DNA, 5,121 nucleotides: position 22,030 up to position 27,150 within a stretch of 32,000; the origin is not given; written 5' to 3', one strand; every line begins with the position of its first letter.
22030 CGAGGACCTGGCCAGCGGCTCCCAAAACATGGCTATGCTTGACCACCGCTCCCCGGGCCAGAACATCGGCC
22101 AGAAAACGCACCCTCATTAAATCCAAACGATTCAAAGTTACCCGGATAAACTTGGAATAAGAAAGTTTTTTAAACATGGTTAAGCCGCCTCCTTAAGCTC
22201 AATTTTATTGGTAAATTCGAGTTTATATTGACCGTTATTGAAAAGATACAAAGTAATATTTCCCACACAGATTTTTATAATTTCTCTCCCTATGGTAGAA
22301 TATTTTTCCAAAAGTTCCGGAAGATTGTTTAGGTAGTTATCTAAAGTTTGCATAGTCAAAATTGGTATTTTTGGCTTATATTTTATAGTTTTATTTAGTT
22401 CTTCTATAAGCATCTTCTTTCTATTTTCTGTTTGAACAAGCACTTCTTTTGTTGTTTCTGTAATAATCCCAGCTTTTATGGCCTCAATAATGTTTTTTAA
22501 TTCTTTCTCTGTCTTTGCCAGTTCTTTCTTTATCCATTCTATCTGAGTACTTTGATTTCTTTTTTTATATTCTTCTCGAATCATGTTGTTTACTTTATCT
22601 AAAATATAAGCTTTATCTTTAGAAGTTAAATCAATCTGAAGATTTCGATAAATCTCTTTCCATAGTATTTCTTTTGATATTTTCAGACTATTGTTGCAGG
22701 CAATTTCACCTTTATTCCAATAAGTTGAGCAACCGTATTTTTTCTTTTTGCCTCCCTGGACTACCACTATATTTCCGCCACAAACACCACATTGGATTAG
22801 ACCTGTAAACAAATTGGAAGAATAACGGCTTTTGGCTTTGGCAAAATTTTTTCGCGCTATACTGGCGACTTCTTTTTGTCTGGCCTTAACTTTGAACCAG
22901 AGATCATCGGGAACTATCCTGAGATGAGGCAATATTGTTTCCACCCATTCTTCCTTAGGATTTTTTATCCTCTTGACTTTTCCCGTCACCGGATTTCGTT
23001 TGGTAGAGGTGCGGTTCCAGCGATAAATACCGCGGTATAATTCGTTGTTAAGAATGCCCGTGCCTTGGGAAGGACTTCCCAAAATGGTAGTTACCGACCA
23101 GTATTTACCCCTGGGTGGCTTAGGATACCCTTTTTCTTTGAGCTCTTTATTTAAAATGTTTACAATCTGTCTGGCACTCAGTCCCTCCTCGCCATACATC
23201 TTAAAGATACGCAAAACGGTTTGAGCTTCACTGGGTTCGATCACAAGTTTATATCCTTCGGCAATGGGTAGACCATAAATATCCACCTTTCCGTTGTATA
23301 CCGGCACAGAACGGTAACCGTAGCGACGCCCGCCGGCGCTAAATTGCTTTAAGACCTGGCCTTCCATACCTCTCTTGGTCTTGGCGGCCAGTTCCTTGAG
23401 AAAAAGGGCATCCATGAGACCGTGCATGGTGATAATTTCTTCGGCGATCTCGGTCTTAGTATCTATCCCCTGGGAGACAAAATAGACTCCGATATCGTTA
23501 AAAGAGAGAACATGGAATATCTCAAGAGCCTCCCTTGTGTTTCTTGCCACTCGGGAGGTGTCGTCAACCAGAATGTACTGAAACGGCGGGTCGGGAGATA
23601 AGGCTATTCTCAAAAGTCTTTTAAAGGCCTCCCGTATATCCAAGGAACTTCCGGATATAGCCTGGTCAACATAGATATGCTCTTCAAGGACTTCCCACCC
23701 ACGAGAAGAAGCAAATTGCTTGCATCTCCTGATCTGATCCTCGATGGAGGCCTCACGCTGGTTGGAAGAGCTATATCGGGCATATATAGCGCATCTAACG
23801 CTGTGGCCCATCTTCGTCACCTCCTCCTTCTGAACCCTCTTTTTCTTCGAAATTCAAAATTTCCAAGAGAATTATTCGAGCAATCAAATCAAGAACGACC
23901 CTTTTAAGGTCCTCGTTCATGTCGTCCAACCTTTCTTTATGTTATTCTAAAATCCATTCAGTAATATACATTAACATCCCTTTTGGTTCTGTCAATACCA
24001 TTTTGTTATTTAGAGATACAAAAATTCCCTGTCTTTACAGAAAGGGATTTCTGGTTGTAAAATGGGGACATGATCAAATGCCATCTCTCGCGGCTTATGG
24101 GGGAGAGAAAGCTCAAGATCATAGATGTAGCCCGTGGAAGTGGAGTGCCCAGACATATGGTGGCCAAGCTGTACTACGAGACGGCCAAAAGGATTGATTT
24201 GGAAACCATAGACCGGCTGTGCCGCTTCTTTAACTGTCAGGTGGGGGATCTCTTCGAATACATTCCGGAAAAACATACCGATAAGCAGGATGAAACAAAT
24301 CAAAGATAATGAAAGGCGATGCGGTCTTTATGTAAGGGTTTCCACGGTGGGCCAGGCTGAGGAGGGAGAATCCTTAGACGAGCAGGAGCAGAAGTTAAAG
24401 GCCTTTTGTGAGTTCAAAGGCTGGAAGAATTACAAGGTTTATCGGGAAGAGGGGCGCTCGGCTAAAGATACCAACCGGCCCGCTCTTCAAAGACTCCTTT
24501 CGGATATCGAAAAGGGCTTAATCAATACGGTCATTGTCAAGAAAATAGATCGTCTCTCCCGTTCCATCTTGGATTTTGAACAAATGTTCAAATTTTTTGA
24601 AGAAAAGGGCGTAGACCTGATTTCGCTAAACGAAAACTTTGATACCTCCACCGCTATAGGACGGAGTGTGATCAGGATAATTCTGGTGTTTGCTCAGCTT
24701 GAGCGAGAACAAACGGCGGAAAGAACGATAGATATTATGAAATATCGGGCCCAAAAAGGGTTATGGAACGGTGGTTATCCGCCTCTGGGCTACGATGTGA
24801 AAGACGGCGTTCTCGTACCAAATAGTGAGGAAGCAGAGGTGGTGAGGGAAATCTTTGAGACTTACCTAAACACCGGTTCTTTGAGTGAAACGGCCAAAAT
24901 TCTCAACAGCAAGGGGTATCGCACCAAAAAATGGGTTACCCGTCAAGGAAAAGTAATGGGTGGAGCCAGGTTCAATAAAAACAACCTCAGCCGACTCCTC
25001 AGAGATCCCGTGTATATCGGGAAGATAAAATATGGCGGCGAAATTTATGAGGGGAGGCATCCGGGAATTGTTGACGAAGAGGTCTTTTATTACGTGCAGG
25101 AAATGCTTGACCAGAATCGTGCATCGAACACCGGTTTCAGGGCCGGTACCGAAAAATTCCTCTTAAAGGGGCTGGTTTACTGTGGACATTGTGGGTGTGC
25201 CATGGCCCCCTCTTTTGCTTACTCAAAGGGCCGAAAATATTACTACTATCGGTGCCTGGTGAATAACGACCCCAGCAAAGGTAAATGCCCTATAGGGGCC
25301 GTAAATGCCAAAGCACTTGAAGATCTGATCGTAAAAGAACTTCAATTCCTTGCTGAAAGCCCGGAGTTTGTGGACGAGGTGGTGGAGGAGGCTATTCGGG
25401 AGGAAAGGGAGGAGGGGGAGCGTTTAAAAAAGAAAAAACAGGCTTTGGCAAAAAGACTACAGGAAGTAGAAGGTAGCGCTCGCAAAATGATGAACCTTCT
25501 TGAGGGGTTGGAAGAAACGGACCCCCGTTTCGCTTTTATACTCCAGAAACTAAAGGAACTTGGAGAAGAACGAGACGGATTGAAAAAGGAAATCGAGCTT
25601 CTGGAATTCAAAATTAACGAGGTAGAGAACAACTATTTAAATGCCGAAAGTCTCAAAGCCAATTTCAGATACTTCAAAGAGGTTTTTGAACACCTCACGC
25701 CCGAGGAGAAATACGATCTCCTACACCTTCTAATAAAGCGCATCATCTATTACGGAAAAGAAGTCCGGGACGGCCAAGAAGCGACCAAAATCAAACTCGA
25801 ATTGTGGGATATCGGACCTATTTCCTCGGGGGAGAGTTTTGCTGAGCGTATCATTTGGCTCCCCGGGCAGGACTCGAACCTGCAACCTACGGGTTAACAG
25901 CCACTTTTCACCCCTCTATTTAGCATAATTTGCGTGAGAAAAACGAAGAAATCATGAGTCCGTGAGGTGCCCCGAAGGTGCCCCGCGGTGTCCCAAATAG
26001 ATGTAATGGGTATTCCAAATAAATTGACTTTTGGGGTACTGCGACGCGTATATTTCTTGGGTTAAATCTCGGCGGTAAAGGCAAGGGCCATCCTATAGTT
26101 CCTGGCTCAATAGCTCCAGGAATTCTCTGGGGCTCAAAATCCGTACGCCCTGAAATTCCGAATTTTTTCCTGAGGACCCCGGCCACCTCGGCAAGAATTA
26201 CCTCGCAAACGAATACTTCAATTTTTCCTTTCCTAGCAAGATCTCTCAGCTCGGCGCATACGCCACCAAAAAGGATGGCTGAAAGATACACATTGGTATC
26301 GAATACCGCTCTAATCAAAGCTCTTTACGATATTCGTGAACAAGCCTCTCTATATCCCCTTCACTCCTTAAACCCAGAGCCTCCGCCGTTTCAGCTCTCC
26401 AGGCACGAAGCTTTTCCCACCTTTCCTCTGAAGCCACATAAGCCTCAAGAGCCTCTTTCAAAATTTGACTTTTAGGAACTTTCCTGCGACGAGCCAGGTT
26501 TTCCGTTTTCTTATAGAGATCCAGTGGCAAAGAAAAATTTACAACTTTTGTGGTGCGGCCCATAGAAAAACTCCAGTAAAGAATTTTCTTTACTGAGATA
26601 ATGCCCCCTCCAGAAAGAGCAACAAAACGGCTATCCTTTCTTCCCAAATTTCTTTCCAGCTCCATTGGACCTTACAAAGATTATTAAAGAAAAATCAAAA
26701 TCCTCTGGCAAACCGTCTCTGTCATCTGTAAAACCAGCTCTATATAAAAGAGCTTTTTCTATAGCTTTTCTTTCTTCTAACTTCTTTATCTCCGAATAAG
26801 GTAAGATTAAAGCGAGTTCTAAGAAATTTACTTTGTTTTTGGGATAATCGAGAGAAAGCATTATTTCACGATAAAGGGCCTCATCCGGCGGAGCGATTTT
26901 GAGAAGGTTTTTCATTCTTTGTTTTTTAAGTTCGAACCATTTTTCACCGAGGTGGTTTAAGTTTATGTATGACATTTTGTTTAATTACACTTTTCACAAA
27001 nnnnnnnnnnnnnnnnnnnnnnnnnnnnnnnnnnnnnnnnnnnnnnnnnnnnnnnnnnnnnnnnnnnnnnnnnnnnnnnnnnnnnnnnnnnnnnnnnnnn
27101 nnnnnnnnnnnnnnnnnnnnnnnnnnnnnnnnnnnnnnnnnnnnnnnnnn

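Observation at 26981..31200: SIR2_2 plus giant TIR/helical-repeat gene pair: Thoeris-like parts in a non-Thoeris architecture (top candidate for an undescribed defence system)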

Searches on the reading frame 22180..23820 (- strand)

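Call 59: search_protein_families(library=pfam, proteins=[window:22180-23820:-], max_evalue=0.01)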
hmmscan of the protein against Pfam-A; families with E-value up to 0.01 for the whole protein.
window:22180-23820:- (546 aa): 3 families
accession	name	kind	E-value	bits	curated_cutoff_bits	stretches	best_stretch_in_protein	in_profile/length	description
PF00239.26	Resolvase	-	6.6e-26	91.6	23.3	1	11-154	2-138/145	Resolvase, N terminal domain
PF07508.19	Recombinase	-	1.2e-18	67.7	21.1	1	196-317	1-101/102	Recombinase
PF13408.12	Zn_ribbon_recom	-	2.4e-10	41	25.3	1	337-392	1-55/58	Recombinase zinc beta ribbon domain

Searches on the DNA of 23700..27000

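Call 91: search_rna_families(source=window, start=23700, end=27000, threshold=evalue, max_evalue=1)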
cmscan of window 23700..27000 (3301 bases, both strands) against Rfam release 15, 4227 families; matches with E-value up to 1: 0.
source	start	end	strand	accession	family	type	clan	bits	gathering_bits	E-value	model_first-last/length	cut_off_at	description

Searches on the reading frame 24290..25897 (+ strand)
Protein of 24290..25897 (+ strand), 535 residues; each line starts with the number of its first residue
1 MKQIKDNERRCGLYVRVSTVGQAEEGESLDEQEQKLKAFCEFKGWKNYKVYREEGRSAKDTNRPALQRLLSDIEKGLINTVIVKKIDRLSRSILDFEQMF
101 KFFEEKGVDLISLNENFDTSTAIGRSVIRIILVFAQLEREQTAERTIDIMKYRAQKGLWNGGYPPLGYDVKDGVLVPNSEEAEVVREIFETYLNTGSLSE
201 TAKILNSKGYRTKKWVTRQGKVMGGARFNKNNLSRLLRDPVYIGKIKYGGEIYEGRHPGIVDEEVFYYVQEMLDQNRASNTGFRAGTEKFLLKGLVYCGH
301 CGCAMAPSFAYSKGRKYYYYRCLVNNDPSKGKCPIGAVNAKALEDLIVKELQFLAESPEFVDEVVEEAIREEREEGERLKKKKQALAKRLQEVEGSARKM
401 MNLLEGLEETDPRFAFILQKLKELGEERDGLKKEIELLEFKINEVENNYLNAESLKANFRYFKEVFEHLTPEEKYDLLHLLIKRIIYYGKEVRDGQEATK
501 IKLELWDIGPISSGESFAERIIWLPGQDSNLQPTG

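Call 59: search_protein_families(library=pfam, proteins=[window:24290-25897:+], max_evalue=0.01)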
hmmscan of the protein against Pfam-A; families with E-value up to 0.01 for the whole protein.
window:24290-25897:+ (535 aa): 4 families
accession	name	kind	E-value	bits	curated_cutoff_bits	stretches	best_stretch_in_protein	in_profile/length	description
PF00239.26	Resolvase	-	1.2e-38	132.9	23.3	1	13-158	3-144/145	Resolvase, N terminal domain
PF07508.19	Recombinase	-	7.8e-21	74.7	21.1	1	180-276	2-102/102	Recombinase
PF13408.12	Zn_ribbon_recom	-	1.6e-13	51.2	25.3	1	291-352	1-58/58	Recombinase zinc beta ribbon domain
PF07889.17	DUF1664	-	0.0027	18.2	34.6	1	377-448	55-123/124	Protein of unknown function (DUF1664)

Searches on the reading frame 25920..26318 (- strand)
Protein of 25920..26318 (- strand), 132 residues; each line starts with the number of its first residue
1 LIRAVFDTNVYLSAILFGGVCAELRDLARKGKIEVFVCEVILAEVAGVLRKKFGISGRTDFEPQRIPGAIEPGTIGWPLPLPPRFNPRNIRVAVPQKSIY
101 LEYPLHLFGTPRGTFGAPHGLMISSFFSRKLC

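Call 59: search_protein_families(library=pfam, proteins=[window:25920-26318:-], max_evalue=0.01)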
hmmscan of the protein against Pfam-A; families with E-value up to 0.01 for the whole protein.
window:25920-26318:- (132 aa): 2 families
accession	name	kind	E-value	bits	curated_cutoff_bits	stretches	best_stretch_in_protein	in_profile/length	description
PF13470.12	PIN_3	-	1.5e-08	35.9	27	1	3-54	1-56/115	PIN domain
PF16289.11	PIN_12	-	0.0005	20.9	32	1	5-55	2-55/172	PIN domain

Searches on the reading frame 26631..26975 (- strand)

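Call 3: search_protein_families(library=pfam, proteins=[window:26631-26975:-], max_evalue=0.1)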
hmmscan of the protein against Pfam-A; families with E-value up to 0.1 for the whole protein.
window:26631-26975:- (114 aa): 2 families
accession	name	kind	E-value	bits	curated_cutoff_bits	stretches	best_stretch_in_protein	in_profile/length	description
PF11013.13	DUF2851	-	0.0012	18.4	25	1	12-83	152-226/375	Protein of unknown function (DUF2851)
PF07725.18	LRR_3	-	0.022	15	20.2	1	56-69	5-18/20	Leucine Rich Repeat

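Call 4: search_protein_families(library=padloc, proteins=[window:26631-26975:-], max_evalue=0.1)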
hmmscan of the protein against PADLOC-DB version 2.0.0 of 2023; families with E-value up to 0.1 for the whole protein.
window:26631-26975:- (114 aa): 0 families

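Call 5: search_protein_families(library=ncbifam, proteins=[window:26631-26975:-], max_evalue=0.1)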
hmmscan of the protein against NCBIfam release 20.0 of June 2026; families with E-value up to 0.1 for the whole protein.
window:26631-26975:- (114 aa): 0 families
